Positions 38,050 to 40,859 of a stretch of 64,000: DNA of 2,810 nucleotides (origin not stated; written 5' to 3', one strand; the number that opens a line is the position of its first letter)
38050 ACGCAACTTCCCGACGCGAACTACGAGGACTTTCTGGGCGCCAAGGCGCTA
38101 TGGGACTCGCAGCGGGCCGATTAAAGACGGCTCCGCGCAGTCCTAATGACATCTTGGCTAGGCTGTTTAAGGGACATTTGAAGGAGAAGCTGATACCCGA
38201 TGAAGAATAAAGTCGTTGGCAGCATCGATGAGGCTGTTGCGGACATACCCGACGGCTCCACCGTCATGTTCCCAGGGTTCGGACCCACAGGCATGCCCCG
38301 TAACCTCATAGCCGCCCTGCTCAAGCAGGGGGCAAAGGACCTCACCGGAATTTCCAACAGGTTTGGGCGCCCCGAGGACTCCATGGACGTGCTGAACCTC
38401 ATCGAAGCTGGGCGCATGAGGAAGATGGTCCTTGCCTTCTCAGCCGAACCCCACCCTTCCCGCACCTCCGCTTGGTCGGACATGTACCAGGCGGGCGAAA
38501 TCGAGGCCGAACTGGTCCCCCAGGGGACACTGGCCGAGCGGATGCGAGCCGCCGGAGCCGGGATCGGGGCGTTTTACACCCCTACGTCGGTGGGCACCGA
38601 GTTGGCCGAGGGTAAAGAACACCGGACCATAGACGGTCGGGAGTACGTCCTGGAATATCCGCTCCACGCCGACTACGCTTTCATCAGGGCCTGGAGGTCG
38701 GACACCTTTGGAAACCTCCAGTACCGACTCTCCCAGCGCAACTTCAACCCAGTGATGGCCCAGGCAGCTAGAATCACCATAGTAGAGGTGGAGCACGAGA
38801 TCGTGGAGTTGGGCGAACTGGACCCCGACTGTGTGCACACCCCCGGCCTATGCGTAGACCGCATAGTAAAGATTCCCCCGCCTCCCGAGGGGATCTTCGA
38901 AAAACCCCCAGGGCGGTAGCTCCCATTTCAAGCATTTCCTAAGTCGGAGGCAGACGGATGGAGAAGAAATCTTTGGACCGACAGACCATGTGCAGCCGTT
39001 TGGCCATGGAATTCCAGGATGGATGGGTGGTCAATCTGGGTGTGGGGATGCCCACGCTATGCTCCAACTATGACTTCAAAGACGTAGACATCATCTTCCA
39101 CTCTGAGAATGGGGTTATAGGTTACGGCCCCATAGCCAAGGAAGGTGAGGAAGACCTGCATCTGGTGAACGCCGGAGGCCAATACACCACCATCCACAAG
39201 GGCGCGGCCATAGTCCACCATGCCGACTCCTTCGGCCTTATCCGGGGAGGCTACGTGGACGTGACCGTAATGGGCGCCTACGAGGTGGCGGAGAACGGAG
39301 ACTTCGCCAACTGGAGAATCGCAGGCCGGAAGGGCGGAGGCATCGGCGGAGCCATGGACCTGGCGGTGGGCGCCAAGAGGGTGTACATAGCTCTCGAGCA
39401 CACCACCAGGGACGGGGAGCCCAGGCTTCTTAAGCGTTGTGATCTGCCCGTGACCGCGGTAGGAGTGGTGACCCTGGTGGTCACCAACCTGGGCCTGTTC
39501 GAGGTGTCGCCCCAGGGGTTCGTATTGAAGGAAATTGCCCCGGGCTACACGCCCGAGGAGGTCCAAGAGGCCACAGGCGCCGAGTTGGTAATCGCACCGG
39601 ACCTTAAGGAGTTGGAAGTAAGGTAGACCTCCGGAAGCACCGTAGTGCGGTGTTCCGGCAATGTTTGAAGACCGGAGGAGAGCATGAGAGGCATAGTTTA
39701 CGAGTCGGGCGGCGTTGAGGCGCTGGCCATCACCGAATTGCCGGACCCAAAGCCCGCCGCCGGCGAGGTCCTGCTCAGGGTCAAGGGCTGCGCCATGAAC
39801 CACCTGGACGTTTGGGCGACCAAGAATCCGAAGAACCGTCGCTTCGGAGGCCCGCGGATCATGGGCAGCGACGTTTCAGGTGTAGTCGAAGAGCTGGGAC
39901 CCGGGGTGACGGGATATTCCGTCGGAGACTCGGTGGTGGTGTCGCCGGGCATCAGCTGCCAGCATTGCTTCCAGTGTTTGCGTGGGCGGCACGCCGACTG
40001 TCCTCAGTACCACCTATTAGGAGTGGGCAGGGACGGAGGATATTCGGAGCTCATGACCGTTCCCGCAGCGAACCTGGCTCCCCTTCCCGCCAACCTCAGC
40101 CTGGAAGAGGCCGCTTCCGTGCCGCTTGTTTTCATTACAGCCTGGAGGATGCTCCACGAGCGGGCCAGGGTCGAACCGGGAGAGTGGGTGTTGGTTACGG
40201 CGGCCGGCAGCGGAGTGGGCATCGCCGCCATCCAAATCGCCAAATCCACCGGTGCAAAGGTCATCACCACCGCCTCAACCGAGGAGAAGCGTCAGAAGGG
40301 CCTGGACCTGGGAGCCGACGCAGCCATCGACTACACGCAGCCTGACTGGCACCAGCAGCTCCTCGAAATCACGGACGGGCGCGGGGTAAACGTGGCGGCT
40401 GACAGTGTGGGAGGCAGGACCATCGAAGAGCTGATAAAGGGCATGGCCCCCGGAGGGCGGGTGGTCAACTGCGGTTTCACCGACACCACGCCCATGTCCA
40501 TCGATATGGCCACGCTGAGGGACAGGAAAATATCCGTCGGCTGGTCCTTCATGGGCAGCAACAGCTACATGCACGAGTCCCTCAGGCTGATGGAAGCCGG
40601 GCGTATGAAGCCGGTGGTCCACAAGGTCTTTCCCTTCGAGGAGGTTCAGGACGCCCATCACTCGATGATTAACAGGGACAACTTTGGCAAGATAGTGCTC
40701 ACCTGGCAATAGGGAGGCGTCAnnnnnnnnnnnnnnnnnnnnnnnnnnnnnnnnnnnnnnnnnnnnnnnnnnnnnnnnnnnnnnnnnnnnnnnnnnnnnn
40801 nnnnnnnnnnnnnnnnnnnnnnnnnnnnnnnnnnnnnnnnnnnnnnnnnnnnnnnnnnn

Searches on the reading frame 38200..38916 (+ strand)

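Call 92: search_protein_families(library=pfam, proteins=[window:38200-38916:+], max_evalue=0.00001)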
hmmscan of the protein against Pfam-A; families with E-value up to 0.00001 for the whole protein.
window:38200-38916:+ (239 aa): 1 family
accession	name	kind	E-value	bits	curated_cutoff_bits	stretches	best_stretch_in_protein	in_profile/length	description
PF01144.29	CoA_trans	-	4.9e-63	212.8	23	1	8-224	3-216/217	Coenzyme A transferase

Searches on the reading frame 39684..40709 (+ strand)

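Call 91: search_protein_families(library=pfam, proteins=[window:39684-40709:+], max_evalue=0.00001)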
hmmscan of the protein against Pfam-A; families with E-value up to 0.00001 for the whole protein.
window:39684-40709:+ (342 aa): 3 families
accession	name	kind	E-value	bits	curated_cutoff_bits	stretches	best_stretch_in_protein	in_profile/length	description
PF00107.32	ADH_zinc_N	-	1.8e-29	102.7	31.8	1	177-304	1-128/129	Zinc-binding dehydrogenase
PF08240.17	ADH_N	-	3.6e-25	88.6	23.5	1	26-135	2-103/104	Alcohol dehydrogenase GroES-like domain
PF13602.12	ADH_zinc_N_2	-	2.7e-24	87.1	27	1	209-339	1-134/134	Zinc-binding dehydrogenase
